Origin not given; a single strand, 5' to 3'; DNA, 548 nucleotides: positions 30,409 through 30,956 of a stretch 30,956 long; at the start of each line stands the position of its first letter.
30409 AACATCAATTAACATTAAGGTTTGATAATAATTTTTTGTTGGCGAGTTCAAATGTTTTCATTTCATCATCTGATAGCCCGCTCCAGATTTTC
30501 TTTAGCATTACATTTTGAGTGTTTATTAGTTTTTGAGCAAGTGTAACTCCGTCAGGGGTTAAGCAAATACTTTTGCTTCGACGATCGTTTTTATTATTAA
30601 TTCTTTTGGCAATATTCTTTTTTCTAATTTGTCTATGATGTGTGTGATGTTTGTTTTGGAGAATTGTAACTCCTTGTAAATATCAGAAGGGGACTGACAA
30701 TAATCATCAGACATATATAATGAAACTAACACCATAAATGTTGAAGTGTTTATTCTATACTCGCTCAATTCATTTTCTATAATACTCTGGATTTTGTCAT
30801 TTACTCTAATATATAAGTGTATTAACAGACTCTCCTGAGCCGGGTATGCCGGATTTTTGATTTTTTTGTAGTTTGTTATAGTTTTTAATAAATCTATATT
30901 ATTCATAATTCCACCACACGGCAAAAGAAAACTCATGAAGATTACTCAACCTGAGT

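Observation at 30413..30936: MarR-family regulator split by a frameshift at a homopolymeric A6 tract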

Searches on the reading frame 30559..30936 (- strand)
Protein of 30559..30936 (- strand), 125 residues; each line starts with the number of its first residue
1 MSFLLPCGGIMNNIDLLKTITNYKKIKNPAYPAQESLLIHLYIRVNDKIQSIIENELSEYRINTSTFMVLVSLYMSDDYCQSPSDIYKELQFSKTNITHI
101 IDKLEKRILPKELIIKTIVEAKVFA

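Call 5: search_protein_families(library=pfam, proteins=[window:30562-30936:-], max_evalue=0.01)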
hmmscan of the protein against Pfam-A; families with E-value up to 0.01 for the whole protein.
seq(125 aa): 3 families
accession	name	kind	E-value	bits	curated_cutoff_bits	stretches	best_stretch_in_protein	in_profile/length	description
PF01047.28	MarR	-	8.9e-05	22.7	24.6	1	63-107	2-44/59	MarR family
PF12802.13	MarR_2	-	0.00023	21.7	27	1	63-107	4-47/61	MarR family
PF22381.2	Staph_reg_Sar_Rot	-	0.0028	18.1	27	1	52-107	2-55/85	Transcriptional regulator SarA/Rot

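Call 22: list_cluster_members(proteins=[window:30562-30936:-, window:30562-30906:-, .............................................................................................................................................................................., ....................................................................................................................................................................])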
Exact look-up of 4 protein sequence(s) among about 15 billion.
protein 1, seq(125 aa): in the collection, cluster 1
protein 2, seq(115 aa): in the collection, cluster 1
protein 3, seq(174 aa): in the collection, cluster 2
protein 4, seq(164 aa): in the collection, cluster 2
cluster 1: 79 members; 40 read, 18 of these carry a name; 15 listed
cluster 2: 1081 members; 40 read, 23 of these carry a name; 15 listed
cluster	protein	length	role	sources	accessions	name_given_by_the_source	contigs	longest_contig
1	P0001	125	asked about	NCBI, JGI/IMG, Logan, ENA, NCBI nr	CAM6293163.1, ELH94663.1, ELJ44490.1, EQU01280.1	hypothetical protein BBZ53_02290 [Escherichia coli] | hypothetical protein A17S_01368 [Escherichia coli KTE227]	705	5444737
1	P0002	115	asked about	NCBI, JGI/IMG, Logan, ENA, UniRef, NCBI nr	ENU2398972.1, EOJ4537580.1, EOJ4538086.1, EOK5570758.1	TPA: hypothetical protein ACYSQD_000839 [Escherichia coli] | hypothetical protein n=1 Tax=Escherichia coli TaxID=562 RepID=UPI001CDAD189 | hypothetical protein [Escherichia coli]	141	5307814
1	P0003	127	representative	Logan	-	-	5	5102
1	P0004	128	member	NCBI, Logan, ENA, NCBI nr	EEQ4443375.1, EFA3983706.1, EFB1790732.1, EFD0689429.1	MarR family transcriptional regulator, partial [Escherichia coli] | MarR family transcriptional regulator [Escherichia coli]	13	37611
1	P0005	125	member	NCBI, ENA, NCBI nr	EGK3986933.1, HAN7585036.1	MarR family transcriptional regulator, partial [Escherichia coli] | MarR family transcriptional regulator [Escherichia coli]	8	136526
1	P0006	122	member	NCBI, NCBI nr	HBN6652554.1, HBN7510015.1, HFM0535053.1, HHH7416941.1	TPA: MarR family transcriptional regulator, partial [Escherichia coli] | MarR family transcriptional regulator [Escherichia coli]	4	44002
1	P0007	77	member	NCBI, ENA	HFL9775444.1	TPA: transcriptional regulator, partial [Escherichia coli]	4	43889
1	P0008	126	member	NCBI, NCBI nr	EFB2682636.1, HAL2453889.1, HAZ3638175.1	TPA: MarR family transcriptional regulator, partial [Escherichia coli] | MarR family transcriptional regulator [Escherichia coli]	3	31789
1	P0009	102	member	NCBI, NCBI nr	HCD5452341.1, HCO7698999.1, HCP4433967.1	TPA: MarR family transcriptional regulator, partial [Escherichia coli] | MarR family transcriptional regulator [Escherichia coli]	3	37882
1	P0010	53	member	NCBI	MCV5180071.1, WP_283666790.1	MarR family transcriptional regulator, partial [Escherichia coli]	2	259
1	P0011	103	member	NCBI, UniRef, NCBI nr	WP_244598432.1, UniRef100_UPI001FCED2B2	MarR family transcriptional regulator [Escherichia coli] | MarR family transcriptional regulator n=1 Tax=Escherichia coli TaxID=562 ...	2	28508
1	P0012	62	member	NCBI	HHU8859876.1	TPA: transcriptional regulator, partial [Escherichia coli]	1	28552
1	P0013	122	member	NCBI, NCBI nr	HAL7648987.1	TPA: MarR family transcriptional regulator, partial [Escherichia coli] | MarR family transcriptional regulator [Escherichia coli]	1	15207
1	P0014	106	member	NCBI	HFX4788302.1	TPA: MarR family transcriptional regulator, partial [Escherichia coli]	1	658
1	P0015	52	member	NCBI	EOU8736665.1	MarR family transcriptional regulator, partial [Escherichia coli]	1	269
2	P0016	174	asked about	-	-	TPA: MarR family transcriptional regulator [Escherichia coli] | MarR family transcriptional repressor of emrRAB | MarR family transcriptional regulator n=91 Tax=Escherichia coli TaxID=562 ...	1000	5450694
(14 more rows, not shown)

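Call 23: find_encoding_contigs(protein=window:30559-30936:-, flank=10000, max_places=10)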
Protein window:30559-30936:- (125 aa): 24 contigs read that carry it; 9 places shown.
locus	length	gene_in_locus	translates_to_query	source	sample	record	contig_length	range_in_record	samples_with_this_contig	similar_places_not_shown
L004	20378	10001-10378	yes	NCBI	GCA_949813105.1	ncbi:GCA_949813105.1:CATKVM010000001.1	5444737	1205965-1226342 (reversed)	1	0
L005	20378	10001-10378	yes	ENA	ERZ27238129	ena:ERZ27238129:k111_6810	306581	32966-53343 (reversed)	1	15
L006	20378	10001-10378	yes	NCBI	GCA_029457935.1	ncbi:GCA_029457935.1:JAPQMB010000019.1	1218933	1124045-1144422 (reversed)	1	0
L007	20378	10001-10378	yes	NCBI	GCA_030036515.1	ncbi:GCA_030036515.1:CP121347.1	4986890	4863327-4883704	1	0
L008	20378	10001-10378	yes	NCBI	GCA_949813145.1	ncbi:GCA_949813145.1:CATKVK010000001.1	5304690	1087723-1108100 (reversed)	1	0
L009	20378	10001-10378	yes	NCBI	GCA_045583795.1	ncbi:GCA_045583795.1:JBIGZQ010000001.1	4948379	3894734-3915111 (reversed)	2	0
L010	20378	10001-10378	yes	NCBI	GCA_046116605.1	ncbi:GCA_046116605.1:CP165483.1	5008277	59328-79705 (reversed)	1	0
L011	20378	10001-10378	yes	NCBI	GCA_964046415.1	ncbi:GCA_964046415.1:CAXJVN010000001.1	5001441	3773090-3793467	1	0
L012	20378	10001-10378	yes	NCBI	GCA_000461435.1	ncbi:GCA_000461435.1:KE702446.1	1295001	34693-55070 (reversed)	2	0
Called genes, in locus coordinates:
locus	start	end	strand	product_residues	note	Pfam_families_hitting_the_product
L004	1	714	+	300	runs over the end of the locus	-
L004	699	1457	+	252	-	PF27328:EcpD_C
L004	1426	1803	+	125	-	-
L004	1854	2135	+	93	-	-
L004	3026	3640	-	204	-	PF07274:DUF1440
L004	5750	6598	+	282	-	PF13018:ESPR, PF02395:Peptidase_S6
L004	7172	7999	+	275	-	PF24078:Beta-sol_PIC_HAP1_IgA0_2nd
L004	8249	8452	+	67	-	-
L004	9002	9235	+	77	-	-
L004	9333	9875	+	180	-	PF03797:Autotransporter, PF13505:OMP_b-brl (weak)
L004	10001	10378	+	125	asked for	-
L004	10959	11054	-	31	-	-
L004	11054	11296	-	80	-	PF13356:Arm-DNA-bind_3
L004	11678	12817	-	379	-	PF00171:Aldedh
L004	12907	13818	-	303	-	PF00696:AA_kinase, PF01472:PUA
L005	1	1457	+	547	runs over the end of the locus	PF27328:EcpD_C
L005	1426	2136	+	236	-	-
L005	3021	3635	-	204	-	PF07274:DUF1440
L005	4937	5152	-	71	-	PF03811:Zn_ribbon_InsA, PF12759:HTH_Tnp_IS1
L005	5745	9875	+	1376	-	PF13018:ESPR, PF02395:Peptidase_S6, PF24078:Beta-sol_PIC_HAP1_IgA0_2nd, PF03797:Autotransporter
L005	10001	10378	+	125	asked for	-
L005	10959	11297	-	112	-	PF13356:Arm-DNA-bind_3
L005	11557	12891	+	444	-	PF20172:DUF6538, PF13102:Phage_int_SAM_5 (weak), PF00589:Phage_integrase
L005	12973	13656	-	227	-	PF21821:Dit_like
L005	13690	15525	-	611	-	-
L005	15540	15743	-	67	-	-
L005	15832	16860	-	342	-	PF03864:Phage_cap_E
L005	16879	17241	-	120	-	-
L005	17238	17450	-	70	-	-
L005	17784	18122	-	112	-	-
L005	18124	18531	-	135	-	-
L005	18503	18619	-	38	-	-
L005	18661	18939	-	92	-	-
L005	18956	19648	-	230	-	-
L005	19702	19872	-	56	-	-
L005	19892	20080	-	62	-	-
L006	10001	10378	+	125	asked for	-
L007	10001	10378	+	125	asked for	-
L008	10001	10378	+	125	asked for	-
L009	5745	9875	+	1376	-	PF13018:ESPR, PF02395:Peptidase_S6, PF24078:Beta-sol_PIC_HAP1_IgA0_2nd, PF03797:Autotransporter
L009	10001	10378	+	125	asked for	-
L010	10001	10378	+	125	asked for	-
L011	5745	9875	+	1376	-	PF13018:ESPR, PF02395:Peptidase_S6, PF24078:Beta-sol_PIC_HAP1_IgA0_2nd, PF03797:Autotransporter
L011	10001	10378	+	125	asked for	-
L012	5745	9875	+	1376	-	PF13018:ESPR, PF02395:Peptidase_S6, PF24078:Beta-sol_PIC_HAP1_IgA0_2nd, PF03797:Autotransporter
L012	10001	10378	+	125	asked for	-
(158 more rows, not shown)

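Call 42: find_encoding_contigs(protein=P0016, flank=1000, max_places=1)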
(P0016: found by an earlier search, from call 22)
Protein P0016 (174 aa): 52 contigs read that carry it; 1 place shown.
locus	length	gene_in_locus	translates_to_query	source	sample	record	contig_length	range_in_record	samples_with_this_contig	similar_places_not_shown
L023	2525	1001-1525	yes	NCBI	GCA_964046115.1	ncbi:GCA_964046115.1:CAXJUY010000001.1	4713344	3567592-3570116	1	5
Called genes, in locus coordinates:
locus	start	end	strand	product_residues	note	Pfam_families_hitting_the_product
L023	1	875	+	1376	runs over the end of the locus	PF13018:ESPR, PF02395:Peptidase_S6, PF24078:Beta-sol_PIC_HAP1_IgA0_2nd, PF03797:Autotransporter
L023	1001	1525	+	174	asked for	PF22381:Staph_reg_Sar_Rot (weak), PF01047:MarR, PF12802:MarR_2 (weak)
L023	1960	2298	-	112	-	PF13356:Arm-DNA-bind_3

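Call 67: find_encoding_contigs(protein=window:30559-30906:-, flank=6000, max_places=10)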
Protein window:30559-30906:- (115 aa): 25 contigs read that carry it; 10 places shown.
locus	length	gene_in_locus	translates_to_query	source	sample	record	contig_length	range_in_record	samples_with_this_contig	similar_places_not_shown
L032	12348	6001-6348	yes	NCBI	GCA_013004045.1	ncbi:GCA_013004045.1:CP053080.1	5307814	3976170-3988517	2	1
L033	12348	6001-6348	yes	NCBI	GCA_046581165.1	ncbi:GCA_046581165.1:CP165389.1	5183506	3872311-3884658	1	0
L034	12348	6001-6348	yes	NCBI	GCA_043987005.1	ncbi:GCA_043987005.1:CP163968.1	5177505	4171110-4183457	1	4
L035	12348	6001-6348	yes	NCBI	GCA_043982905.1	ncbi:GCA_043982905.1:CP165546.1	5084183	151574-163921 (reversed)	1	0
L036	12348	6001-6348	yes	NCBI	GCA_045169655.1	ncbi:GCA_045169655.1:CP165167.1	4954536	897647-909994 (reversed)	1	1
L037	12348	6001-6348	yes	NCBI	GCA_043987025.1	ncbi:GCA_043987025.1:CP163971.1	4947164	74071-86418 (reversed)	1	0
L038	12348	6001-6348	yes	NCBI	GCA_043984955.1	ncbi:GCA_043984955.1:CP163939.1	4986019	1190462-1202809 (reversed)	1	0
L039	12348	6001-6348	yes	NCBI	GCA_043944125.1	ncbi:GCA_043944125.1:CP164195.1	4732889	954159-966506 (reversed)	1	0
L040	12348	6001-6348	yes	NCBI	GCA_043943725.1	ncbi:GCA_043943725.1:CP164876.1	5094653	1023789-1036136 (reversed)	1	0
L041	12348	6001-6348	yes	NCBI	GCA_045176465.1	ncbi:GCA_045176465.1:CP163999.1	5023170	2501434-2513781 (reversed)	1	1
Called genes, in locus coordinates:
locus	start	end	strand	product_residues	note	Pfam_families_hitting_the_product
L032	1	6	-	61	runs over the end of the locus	-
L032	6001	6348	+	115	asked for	-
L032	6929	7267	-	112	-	PF13356:Arm-DNA-bind_3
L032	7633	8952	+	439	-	PF13356:Arm-DNA-bind_3, PF22022:Phage_int_M (weak), PF00589:Phage_integrase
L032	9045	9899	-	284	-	PF13708:DUF4942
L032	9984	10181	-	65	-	-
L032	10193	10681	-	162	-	PF25638:DUF5983_N, PF19419:DUF5983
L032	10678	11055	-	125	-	PF06755:CbtA_toxin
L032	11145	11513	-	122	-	PF06154:CbeA_antitoxin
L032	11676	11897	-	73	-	PF06174:DUF987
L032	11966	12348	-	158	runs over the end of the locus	PF04002:RadC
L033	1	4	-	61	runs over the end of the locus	-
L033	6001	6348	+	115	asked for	-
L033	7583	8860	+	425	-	PF20172:DUF6538, PF13102:Phage_int_SAM_5 (weak), PF00589:Phage_integrase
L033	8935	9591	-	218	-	PF21821:Dit_like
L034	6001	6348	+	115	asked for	-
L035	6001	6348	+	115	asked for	-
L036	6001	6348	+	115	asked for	-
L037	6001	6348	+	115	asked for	-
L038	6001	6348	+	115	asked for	-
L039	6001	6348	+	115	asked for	-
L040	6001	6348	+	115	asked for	-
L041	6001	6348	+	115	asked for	-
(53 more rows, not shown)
